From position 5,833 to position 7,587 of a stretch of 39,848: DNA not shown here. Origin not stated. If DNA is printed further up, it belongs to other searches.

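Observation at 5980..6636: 218-codon ParB-like reading frame with no start codon, in frame behind the TAA of the Tad2-like gene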

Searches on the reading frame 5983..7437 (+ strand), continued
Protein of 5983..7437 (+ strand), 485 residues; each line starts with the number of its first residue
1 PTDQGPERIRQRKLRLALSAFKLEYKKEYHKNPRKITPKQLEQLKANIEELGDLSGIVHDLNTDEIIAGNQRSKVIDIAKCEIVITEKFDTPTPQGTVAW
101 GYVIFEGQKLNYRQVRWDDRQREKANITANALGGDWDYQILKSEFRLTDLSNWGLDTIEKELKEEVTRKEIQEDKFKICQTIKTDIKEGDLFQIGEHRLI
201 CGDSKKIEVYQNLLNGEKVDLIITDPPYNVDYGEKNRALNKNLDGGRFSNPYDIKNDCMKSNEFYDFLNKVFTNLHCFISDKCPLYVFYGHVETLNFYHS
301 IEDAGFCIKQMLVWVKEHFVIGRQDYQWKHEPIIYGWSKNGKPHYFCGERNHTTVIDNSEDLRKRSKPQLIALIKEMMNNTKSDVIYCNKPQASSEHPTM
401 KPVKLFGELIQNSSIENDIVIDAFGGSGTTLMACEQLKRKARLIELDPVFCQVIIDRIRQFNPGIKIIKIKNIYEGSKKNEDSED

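Call 18: search_protein_families(library=pfam, proteins=[P0016, P0018], max_evalue=10)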
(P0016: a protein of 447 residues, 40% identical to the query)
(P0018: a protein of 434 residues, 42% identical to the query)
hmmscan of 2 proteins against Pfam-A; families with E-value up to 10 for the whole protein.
P0016 (447 aa): 4 families
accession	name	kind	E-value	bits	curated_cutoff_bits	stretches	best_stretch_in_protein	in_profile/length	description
PF01555.25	N6_N4_Mtase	-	9.4e-30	104.6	26.7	1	221-424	2-219/221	DNA methylase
PF03602.21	Cons_hypoth95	-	9.6e-07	29.1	24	2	358-433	13-89/182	Conserved hypothetical protein 95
PF09445.16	Methyltransf_15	-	0.0065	16.5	22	1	181-239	52-92/165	RNA cap guanine-N2 methyltransferase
PF01170.24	UPF0020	-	0.013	15.6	22.3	1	210-240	111-142/197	RMKL-like, methyltransferase domain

P0018 (434 aa): 5 families
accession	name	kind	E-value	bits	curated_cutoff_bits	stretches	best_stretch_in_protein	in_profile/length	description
PF01555.25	N6_N4_Mtase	-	2.2e-29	103.4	26.7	1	179-411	2-219/221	DNA methylase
PF02384.22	N6_Mtase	-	0.02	14.7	20.4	1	161-221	112-165/311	N-6 DNA Methylase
PF05063.20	MT-A70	-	0.027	14.9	23.9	1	179-334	2-148/172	MT-A70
PF02475.24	TRM5-TYW2_MTfase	-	0.1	13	28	1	367-413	30-78/164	TRM5/TYW2 methyltransferase domain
PF03960.21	ArsC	-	0.31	11.8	24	1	27-56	43-71/79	ArsC family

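Call 19: search_protein_families(library=phrogs, proteins=[window:6058-7437:+], max_evalue=0.001)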
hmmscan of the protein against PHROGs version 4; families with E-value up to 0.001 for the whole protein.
window:6058-7437:+ (460 aa): 14 families
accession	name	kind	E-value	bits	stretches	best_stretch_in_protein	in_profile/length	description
phrog_498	-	other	2.9e-112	377.3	1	2-442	44-429/633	DNA methyltransferase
phrog_67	-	other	6.5e-42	145.5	1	12-437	40-347/743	DNA methyltransferase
phrog_23085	-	unknown function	9.2e-23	81.4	1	368-439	40-111/138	-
phrog_3008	-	other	6.5e-21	75.7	1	348-434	124-212/244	DNA methyltransferase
phrog_620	-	DNA, RNA and nucleotide metabolism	1.4e-17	65.6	1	2-148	18-146/217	ParB-like partition protein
phrog_18293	-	other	1.5e-13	51.7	1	351-435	25-109/119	methyltransferase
phrog_9353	-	unknown function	2.9e-12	48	1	3-54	21-72/245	-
phrog_8071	-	DNA, RNA and nucleotide metabolism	8e-10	39.5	1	108-209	98-209/389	ParB-like partition protein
phrog_23148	-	unknown function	1.3e-09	39.3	1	369-438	82-151/165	-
phrog_6025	-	other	8.4e-08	33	0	166-205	6-42/192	DNA methyltransferase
phrog_6952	-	other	1.1e-07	33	1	370-422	112-164/181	DNA methyltransferase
phrog_8769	-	other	4.7e-07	30.6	1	391-435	11-55/71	methyltransferase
phrog_940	-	DNA, RNA and nucleotide metabolism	2.7e-06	27.9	1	2-59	15-71/388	nuclease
phrog_5475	-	unknown function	3.3e-05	23.9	1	5-51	15-59/458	-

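Call 20: search_solved_structures(query=A1, max_evalue=0.001)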
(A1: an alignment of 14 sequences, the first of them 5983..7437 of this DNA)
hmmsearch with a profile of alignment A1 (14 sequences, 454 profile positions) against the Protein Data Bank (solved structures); distinct sequences matched with E-value up to 0.001: 15.
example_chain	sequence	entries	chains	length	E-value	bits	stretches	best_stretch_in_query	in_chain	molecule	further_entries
6pbd_A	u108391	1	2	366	6.4e-17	64.7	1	186-435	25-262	Modification methylase CcrMI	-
5hek_A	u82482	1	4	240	1.8e-15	60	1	367-432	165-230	Adenine specific DNA methyltransferase (DpnA)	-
5hfj_A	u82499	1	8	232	1.9e-15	59.9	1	367-431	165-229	Adenine specific DNA methyltransferase (DpnA)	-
8s9m_A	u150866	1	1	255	6.8e-14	54.7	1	356-437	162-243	DNA cytosine-N4 methyltransferase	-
8s9n_A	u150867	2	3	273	7.2e-14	54.7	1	191-437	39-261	DNA cytosine-N4 methyltransferase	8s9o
1g60_A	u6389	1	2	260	3.2e-13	52.5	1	230-424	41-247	Adenine-specific Methyltransferase MboIIA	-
8urk_A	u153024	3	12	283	3.6e-13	52.3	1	194-434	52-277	Methyltransferase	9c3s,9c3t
9c3u_A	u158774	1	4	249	4.2e-13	52.1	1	194-432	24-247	Methyltransferase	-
2zie_A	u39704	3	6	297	2.7e-11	46.1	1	366-436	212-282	Putative modification methylase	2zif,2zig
1eg2_A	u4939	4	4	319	1.3e-07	34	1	275-423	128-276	MODIFICATION METHYLASE RSRI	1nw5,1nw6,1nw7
1nw8_A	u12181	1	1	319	2.4e-07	33.1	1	275-423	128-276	MODIFICATION METHYLASE RSRI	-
7dsu_A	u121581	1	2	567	3.7e-06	29.2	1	344-413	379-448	Mbo45V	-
1boo_A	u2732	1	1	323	9.6e-06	27.9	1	368-448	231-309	PROTEIN (N-4 CYTOSINE-SPECIFIC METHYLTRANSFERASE PVU II)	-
4zcf_A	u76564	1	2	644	4e-05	25.8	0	371-415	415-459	Restriction endonuclease EcoP15I, modification subunit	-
6k0w_B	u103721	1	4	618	8.9e-05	24.7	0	374-412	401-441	Adenine specific DNA methyltransferase (Mod)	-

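Call 21: find_related_loci(query=window:6058-7437:+, collection=viral_contigs, flank=3000)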
Query window:6058-7437:+ (460 aa) in viral_contigs; peptide patterns used: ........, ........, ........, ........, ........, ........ (x = any residue, [..] = any of these).
27 stretches matched a pattern, but none encodes a relative of the query by tblastn (E <= 1e-3).

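Call 22: find_related_loci(query=window:6058-7437:+, collection=metagenome_contigs, flank=3000)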
Query window:6058-7437:+ (460 aa) in metagenome_contigs; peptide patterns used: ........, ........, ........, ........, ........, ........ (x = any residue, [..] = any of these).
324 stretches matched a pattern, but none encodes a relative of the query by tblastn (E <= 1e-3).

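Call 24: find_related_loci(query=A3, collection=viral_contigs, flank=3000)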
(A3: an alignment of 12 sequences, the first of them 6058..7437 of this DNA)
Query A3 (460 aa) in viral_contigs; peptide patterns used: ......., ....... (x = any residue, [..] = any of these).
126 stretches matched a pattern; 11 encode a relative of the query (tblastn E <= 1e-3); 11 distinct loci.
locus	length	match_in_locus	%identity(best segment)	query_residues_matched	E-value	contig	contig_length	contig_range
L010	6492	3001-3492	65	2-164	6e-64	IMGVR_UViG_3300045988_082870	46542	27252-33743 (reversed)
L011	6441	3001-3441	56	2-148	8e-49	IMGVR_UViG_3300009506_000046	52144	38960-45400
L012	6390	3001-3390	60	2-130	2e-46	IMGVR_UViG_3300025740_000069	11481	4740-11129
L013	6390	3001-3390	60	2-130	2e-46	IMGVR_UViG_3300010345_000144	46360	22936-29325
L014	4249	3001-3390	60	2-130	2e-46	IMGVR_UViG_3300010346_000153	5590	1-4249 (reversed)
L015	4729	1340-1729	60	2-130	2e-46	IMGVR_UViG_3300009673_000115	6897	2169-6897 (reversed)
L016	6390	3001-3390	60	2-130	3e-46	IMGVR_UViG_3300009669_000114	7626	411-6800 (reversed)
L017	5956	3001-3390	60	2-130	3e-46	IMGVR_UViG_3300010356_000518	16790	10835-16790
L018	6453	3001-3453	48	2-147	2e-38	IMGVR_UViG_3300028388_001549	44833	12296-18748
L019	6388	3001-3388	50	2-131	2e-30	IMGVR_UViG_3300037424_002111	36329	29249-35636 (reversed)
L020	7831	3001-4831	40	2-433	3e-22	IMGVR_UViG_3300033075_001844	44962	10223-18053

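Call 25: find_related_loci(query=A3, collection=metagenome_contigs, flank=3000)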
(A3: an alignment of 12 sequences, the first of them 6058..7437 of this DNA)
Query A3 (460 aa) in metagenome_contigs; peptide patterns used: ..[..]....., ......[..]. (x = any residue, [..] = any of these).
479 stretches matched a pattern; 8 encode a relative of the query (tblastn E <= 1e-3); 8 distinct loci.
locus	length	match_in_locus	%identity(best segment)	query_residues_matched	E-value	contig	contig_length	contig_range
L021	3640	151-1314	47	2-432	2e-126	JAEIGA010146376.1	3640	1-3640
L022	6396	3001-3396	77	2-133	1e-62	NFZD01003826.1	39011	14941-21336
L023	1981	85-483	69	2-134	3e-58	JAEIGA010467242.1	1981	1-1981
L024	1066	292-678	59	2-130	4e-47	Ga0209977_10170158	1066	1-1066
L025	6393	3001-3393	60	2-130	2e-44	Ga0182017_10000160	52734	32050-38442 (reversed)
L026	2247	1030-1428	53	2-134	1e-42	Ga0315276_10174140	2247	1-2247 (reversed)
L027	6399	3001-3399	53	2-134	1e-41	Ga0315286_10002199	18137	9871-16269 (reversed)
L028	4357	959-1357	53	2-134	6e-42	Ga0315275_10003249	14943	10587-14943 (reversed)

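Call 35: search_dna_similar(query=window:6058-7437:+, collection=phages, mode=protein, max_rows=15)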
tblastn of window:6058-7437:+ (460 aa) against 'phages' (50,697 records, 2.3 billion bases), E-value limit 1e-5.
Records with a match: 582; places in all: 590; records where one place covers at least 80% of the query: 209.
Best place of each record, by identity: <60% 582.
By first word of the organism name: Streptococcus 122; Gordonia 92; Erwinia 55; Mycobacterium 34; Staphylococcus 27; Porphyromonas 18; Bacteriophage 17; phage 12; Lactococcus 11; Vibrio 9; and 76 more.
By host as written in the record: Gordonia terrae 3612 78; - 58; Erwinia amylovora 46; Streptococcus suis 11; Mycobacterium smegmatis mc2 155 11; Mycobacterium smegmatis mc#155 10; Lactococcus lactis 10; Gordonia terrae CAG3 9; and 249 more.
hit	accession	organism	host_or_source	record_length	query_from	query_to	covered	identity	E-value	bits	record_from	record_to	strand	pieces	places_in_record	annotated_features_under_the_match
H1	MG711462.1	Faecalibacterium phage FP_Epona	Faecalibacterium prausnitzii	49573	7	432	93%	37.7%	8e-71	249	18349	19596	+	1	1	DNA methyltransferase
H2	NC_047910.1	Faecalibacterium phage FP_Epona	Faecalibacterium prausnitzii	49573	7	432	93%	37.7%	8e-71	249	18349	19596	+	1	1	DNA methyltransferase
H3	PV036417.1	Ruminococcus phage NatCom_3870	Ruminococcus sp.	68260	4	432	93%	35.8%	1e-64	231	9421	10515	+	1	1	DNA methyltransferase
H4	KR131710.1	Fusobacterium phage Funu1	Fusobacterium nucleatum 7_1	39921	2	432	94%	35.3%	1e-64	231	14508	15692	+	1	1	DNA methylase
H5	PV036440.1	Ruminococcus phage NatCom_28775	Ruminococcus sp.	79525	4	432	93%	34.9%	3e-63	227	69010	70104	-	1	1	DNA methyltransferase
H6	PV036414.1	Ruminococcus phage NatCom_2329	Ruminococcus sp.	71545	4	432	93%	34.9%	1e-62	225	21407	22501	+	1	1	DNA methyltransferase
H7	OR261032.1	Aeromonas phage ST4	Aeromonas hydrophila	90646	4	437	94%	34.4%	2e-65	234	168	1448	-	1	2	DNA methyltransferase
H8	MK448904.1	Streptococcus phage Javan316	Streptococcus mitis M3-4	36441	2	432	94%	34.2%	3e-67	239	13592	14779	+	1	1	DNA modification methylase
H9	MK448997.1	Streptococcus phage Javan630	Streptococcus uberis C8329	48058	7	432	93%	34.6%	2e-64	231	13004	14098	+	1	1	adenine-specific methyltransferase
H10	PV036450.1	Ruminococcus phage NatCom_38182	Ruminococcus bicirculans (ex Liu et al. ...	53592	4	432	93%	34.2%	7e-60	217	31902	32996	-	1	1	DNA methyltransferase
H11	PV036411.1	Lachnospiraceae phage NatCom_43249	Lachnospiraceae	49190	7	432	93%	34.4%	2e-59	216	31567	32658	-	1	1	methyltransferase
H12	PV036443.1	Dorea phage NatCom_31361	Dorea sp.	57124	7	432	93%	34.4%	5e-59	215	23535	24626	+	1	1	hypothetical protein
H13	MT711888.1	Pseudomonas phage Dolphis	Pseudomonas putida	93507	4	437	94%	33.7%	5e-64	229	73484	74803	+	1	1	DNA methyltransferase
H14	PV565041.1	Pseudomonas phage Jeremy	Pseudomonas putida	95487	4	437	94%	33.7%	5e-64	229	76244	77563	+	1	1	DNA methylase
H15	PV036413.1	Acutalibacteraceae phage NatCom_991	Acutalibacteraceae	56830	4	432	93%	34.0%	2e-64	230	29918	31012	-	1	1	DNA methyltransferase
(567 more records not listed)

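Call 51: predict_structure(alignment_id=A4)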
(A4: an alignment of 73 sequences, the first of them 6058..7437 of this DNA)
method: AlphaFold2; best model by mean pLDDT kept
length: 460 residues; sequences in the alignment: 73
mean_pLDDT: 80.1   pTM: 0.63
mean pLDDT of the five models: 80.1, 79.9, 79.6, 78.0, 77.2
residues with pLDDT >= 90: 180; 70-90: 165; 50-70: 88; < 50: 27
segments of 3 or more residues with pLDDT < 50: 354-362, 364-371, 453-460
pLDDT, mean of each block of 10 residues (from residue 1): 84 82 75 89 76 82 92 91 87 90 75 82 82 64 75 78 98 98 97 95 81 69 63 90 98 91 90 96 86 56 77 71 53 55 59 43 45 72 88 95 94 97 93 94 94 44
secondary structure, 60 per line:
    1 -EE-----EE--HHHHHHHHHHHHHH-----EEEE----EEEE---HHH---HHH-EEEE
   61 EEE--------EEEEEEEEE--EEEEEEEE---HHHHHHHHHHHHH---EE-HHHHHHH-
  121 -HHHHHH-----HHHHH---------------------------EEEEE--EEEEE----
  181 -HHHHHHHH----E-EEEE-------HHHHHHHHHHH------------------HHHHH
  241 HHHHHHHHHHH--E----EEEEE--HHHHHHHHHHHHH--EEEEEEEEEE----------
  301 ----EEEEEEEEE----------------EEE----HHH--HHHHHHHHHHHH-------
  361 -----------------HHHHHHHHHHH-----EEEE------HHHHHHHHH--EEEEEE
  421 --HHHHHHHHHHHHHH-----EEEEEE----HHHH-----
elements in order: H13-26 E32-35 E40-43 E57-63 E72-80 E83-90 H94-106 H113-119 H122-127 H133-137 E165-169 E172-176 H182-189 E196-199 H207-217 H236-251 E259-263 H266-278 E281-290 E305-313 E330-332 H342-353 H378-388 E394-397 H404-412 E415-420 H423-436 E442-447 H452-455

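Call 53: fold_search(model_id=the predicted structure, library=pdb)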
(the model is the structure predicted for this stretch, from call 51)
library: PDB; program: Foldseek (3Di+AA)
matches with E <= 10: 1024; with E <= 0.001: 176
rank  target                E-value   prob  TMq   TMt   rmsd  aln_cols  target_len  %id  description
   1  6pbd_A                2.7e-14  1.00  0.41  0.53   6.7       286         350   22  DNA N6-Adenine Methyltransferase CcrM In Complex with Double-Stranded DNA Oligonucleotide Containing Its Recognition S (released 2019-10-23)
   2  5hek_A                1.5e-13  1.00  0.35  0.78   6.5       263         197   20  crystal structure of M1.HpyAVI (released 2016-11-16)
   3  5hfj_C                3.5e-13  1.00  0.36  0.76   5.5       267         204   20  crystal structure of M1.HpyAVI-SAM complex (released 2016-11-16)
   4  6pbd_B                4.4e-13  1.00  0.38  0.52   8.3       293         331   20  DNA N6-Adenine Methyltransferase CcrM In Complex with Double-Stranded DNA Oligonucleotide Containing Its Recognition S (released 2019-10-23)
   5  5hfj_B                4.7e-13  1.00  0.36  0.80   4.8       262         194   21  crystal structure of M1.HpyAVI-SAM complex (released 2016-11-16)
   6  5hfj_F                5.3e-13  1.00  0.36  0.80   5.7       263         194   20  crystal structure of M1.HpyAVI-SAM complex (released 2016-11-16)
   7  5hfj_G                8.9e-13  1.00  0.36  0.79   4.6       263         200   22  crystal structure of M1.HpyAVI-SAM complex (released 2016-11-16)
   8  5hfj_A                1.7e-12  1.00  0.37  0.80   4.5       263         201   21  crystal structure of M1.HpyAVI-SAM complex (released 2016-11-16)
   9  5hek_D                2.3e-12  1.00  0.34  0.81   3.8       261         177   19  crystal structure of M1.HpyAVI (released 2016-11-16)
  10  8s9m                  3.6e-12  1.00  0.39  0.69   6.0       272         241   16  DNA cytosine-N4 methyltransferase (residues 79-324) from the Bdelloid rotifer Adineta vaga (released 2023-08-02)
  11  5hfj_D                5.4e-12  1.00  0.35  0.80   3.9       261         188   19  crystal structure of M1.HpyAVI-SAM complex (released 2016-11-16)
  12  8urk_D                6.1e-12  1.00  0.40  0.72   5.8       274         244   18  Crystal structure of DNA N6-Adenine Methyltransferase M.BceJIV from Burkholderia cenocepacia in complex with duplex DN (released 2024-09-11)
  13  5hfj_E                7.2e-12  1.00  0.35  0.79   6.3       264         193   21  crystal structure of M1.HpyAVI-SAM complex (released 2016-11-16)
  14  5hfj_H                8.1e-12  1.00  0.36  0.80   5.5       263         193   20  crystal structure of M1.HpyAVI-SAM complex (released 2016-11-16)
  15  2zig_A                8.1e-12  1.00  0.36  0.67  10.5       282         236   20  Crystal Structure of TTHA0409, Putative DNA Modification Methylase from Thermus thermophilus HB8 (released 2008-07-29)
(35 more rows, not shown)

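Call 54: search_protein_families(library=pfam, alignment_id=A4, max_evalue=0.001)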
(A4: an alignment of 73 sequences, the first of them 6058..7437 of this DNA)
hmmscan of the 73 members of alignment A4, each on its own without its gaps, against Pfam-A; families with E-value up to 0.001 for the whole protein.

A. member 1, window:6058-7437:+ (460 aa): 2 families
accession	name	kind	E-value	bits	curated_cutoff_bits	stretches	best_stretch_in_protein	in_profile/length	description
PF01555.25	N6_N4_Mtase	-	5.1e-31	108.8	26.7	1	194-429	1-219/221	DNA methylase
PF03602.21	Cons_hypoth95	-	2.4e-07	31.1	24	0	367-438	17-89/182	Conserved hypothetical protein 95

B. families by the number of members that match (of 73 scanned): 6 families
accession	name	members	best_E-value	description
PF01555.25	N6_N4_Mtase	73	1.8e-34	DNA methylase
PF02195.25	ParB_N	46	3e-11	ParB N-terminal domain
PF03602.21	Cons_hypoth95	19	2.4e-07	Conserved hypothetical protein 95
PF05063.20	MT-A70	2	0.00012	MT-A70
PF02086.21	MethyltransfD12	1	0.0001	D12 class N6 adenine-specific DNA methyltransferase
PF01170.24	UPF0020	1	0.00035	RMKL-like, methyltransferase domain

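Call 55: list_cluster_members(proteins=[P0009, P0001])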
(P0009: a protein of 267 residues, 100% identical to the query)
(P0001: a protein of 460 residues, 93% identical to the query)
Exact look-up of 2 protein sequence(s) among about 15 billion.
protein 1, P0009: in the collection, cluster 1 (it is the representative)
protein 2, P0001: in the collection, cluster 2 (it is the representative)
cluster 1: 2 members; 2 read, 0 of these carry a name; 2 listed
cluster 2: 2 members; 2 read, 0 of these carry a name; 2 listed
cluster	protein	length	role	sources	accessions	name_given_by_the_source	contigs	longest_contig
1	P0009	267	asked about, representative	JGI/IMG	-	-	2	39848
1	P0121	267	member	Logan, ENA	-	-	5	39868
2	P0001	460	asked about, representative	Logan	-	-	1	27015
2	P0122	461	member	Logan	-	-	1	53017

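Call 56: find_encoding_contigs(protein=P0121, flank=3000, max_places=10)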
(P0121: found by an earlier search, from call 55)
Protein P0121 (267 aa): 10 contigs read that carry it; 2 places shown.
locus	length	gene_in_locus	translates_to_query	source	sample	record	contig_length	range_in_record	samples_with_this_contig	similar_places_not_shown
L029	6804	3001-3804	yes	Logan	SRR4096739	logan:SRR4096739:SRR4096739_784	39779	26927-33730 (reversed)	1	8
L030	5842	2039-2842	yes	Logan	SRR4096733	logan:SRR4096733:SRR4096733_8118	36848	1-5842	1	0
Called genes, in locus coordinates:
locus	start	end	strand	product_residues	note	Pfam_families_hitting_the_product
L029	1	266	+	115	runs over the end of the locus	-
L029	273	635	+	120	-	-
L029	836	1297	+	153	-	PF04266:ASCH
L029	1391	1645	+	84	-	-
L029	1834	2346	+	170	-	PF11195:Tad2-like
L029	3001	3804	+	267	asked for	PF01555:N6_N4_Mtase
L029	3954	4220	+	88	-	-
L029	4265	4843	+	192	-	-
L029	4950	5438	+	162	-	PF20901:Sf6_terminase (weak), PF13518:HTH_28 (weak)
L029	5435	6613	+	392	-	PF03237:Terminase_6N (weak), PF04466:Terminase_3, PF17288:Terminase_3C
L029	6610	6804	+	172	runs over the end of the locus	-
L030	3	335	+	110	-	?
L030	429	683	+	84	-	-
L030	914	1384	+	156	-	PF11195:Tad2-like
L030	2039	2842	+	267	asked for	PF01555:N6_N4_Mtase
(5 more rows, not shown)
